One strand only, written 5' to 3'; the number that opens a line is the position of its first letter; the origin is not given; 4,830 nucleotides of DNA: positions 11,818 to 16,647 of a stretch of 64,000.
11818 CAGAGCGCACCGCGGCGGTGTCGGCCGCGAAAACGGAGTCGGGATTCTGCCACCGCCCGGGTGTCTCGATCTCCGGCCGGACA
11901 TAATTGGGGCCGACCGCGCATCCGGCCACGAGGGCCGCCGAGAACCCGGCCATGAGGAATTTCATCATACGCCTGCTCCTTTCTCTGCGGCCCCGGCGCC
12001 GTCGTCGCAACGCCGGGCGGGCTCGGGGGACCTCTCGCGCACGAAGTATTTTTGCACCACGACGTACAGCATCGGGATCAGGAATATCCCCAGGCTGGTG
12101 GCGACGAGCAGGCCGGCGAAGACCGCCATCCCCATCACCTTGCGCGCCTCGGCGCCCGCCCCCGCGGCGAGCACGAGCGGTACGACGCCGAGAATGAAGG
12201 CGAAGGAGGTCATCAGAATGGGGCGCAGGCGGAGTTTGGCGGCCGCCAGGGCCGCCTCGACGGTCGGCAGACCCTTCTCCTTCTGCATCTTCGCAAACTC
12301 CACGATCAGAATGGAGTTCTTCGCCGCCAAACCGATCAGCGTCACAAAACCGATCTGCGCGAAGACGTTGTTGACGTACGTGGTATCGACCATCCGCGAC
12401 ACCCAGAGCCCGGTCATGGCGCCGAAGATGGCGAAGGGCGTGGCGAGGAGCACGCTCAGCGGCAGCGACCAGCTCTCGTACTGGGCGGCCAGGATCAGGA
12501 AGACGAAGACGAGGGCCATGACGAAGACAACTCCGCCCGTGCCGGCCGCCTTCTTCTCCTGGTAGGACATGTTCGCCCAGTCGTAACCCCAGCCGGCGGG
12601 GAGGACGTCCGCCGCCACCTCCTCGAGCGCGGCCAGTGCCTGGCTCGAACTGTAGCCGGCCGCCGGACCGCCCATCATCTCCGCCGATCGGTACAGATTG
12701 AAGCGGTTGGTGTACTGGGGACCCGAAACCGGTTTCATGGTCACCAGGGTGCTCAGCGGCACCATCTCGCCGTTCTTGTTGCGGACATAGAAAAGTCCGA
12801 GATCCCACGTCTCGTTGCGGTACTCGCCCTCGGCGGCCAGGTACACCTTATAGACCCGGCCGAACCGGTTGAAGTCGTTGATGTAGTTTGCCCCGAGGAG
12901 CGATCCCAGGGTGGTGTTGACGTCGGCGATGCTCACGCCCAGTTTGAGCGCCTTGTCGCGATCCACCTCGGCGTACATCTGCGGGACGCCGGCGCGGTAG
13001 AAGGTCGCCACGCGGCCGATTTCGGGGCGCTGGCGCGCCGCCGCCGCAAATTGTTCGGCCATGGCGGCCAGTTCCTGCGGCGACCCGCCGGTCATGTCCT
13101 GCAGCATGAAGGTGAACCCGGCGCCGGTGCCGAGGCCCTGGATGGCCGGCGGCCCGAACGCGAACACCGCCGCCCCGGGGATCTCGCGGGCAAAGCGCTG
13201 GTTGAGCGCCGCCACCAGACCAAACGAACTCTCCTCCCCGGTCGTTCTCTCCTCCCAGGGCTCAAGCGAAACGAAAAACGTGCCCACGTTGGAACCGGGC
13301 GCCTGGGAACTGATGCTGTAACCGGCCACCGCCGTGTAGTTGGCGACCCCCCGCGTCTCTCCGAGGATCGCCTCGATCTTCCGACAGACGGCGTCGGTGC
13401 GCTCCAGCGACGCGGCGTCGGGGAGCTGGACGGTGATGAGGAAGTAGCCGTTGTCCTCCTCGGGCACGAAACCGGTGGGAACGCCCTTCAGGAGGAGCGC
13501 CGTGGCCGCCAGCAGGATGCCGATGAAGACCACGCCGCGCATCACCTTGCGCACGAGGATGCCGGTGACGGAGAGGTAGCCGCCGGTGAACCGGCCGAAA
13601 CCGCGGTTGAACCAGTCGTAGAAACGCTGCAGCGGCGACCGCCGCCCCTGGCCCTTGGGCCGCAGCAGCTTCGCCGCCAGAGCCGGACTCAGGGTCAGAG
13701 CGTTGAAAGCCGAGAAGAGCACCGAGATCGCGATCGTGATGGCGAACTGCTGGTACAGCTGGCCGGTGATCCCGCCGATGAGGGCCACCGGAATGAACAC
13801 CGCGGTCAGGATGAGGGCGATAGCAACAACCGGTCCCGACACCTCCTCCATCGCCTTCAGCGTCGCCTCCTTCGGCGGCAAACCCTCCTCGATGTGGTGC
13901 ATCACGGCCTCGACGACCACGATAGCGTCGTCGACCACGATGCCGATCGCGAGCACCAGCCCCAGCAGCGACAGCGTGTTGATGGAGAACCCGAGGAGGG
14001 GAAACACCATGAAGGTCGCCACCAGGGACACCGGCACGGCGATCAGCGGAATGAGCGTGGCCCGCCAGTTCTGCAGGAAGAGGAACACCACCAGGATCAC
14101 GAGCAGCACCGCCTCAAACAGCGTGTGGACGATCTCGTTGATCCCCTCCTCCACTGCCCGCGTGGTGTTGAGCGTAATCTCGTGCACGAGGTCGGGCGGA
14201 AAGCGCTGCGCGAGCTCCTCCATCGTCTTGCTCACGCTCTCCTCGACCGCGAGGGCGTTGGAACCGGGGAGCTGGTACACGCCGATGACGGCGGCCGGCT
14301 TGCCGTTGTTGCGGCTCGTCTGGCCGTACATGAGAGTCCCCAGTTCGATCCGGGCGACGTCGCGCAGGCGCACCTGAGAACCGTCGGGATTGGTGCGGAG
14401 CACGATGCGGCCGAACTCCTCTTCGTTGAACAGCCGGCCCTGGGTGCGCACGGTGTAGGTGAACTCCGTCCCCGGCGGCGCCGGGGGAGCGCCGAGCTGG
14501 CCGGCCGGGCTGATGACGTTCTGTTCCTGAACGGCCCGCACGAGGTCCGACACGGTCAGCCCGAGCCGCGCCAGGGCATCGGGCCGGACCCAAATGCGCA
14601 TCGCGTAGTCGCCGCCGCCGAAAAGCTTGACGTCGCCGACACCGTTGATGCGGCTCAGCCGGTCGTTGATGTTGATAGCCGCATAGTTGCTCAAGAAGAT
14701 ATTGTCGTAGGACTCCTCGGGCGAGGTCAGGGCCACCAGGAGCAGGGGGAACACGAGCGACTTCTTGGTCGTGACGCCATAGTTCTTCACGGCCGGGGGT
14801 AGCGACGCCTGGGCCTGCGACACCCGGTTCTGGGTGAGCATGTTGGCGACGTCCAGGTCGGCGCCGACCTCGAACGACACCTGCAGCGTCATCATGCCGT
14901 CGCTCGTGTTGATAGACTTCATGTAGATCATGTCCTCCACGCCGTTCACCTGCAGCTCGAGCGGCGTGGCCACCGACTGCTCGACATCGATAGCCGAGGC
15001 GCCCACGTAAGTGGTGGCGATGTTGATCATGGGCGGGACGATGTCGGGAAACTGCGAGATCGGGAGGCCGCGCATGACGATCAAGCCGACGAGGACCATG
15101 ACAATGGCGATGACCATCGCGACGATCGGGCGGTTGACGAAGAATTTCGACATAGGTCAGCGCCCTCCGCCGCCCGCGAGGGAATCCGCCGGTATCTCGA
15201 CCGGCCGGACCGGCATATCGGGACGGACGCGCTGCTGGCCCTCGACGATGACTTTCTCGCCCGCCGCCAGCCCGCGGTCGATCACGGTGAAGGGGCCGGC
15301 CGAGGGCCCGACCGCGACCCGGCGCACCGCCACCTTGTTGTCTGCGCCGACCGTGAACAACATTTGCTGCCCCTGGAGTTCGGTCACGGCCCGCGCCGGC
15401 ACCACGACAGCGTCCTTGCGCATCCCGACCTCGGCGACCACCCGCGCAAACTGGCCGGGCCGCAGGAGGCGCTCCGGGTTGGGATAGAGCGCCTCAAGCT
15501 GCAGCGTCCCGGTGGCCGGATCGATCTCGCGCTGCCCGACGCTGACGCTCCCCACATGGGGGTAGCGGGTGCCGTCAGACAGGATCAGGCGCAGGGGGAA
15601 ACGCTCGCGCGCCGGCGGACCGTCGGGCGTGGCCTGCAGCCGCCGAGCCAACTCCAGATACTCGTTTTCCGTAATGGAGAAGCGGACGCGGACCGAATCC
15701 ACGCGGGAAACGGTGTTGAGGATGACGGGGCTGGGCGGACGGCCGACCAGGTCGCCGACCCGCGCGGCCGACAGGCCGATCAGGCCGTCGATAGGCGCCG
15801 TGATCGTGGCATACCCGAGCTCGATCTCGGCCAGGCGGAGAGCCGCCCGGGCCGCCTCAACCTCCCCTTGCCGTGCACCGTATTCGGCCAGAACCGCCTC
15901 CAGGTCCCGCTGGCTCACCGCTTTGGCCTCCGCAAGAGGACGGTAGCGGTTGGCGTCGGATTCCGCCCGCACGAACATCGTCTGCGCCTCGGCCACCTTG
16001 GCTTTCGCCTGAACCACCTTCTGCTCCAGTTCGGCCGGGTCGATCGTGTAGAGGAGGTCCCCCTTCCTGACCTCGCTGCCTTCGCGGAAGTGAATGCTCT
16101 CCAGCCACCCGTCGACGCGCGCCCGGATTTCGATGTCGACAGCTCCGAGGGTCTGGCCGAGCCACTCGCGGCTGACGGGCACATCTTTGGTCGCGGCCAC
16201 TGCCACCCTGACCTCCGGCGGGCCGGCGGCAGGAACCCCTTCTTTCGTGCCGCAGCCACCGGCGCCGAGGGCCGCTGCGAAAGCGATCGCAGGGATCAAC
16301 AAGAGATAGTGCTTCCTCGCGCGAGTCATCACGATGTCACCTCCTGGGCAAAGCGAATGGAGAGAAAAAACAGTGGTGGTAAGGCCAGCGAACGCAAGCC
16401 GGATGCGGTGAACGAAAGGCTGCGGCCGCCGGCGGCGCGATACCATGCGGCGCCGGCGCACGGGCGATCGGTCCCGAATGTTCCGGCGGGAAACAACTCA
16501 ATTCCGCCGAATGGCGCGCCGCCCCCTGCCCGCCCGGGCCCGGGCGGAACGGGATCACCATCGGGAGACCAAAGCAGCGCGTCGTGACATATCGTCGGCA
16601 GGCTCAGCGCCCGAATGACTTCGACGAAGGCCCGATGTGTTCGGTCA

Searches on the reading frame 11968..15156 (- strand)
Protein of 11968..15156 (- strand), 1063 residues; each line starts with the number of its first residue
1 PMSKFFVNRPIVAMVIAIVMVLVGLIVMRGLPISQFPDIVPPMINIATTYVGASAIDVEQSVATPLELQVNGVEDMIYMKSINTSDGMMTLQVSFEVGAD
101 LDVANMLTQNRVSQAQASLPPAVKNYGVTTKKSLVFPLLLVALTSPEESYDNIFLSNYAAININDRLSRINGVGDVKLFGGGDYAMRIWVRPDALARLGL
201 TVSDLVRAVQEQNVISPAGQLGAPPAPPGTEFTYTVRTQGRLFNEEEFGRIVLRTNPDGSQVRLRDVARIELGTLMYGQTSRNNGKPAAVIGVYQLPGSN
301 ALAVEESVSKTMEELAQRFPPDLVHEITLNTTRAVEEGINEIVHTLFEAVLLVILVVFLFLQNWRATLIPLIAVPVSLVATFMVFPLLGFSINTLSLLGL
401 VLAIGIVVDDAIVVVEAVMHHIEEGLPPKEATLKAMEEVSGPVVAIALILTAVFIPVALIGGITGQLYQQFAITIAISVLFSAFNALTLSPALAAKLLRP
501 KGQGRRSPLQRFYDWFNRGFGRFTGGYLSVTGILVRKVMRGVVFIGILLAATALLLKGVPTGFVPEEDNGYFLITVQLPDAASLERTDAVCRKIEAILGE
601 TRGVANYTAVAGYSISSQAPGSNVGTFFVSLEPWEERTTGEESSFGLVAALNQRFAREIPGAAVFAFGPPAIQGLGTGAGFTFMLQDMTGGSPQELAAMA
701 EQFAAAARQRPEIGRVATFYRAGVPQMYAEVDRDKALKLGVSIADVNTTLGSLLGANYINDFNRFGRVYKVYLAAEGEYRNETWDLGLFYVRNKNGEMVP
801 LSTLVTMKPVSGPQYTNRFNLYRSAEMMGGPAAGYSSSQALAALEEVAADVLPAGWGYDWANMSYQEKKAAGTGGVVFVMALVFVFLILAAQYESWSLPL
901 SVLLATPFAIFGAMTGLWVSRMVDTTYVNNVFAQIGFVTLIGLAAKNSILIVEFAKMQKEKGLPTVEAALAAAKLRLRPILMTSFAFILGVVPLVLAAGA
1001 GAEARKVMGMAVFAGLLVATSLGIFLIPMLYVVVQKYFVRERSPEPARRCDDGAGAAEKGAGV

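Call 81: search_protein_families(library=pfam, proteins=[window:11968-15156:-], max_evalue=0.0001)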
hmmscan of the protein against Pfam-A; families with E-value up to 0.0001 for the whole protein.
window:11968-15156:- (1063 aa): 2 families
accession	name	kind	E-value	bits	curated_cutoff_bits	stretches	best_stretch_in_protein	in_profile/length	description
PF00873.25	ACR_tran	-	0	1093.8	28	1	2-1034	1-1020/1021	AcrB/AcrD/AcrF family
PF03176.21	MMPL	-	2.3e-11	43.7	20.5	1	338-497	140-302/333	MMPL family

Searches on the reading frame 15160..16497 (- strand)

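Call 81: search_protein_families(library=pfam, proteins=[window:15160-16497:-], max_evalue=0.0001)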
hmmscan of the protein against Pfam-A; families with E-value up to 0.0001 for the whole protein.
window:15160-16497:- (446 aa): 3 families
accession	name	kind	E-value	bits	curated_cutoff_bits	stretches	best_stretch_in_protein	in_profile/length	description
PF16576.10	HlyD_D23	-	7.2e-10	38.9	30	1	123-280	21-156/214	Barrel-sandwich domain of CusB or HlyD membrane-fusion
PF13437.12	HlyD_3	-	4.2e-07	31.1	22.2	0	124-183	2-55/106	HlyD family secretion protein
PF13533.13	Biotin_lipoyl_2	-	3.6e-06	27.1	29.8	1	123-153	2-32/32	Biotin-lipoyl like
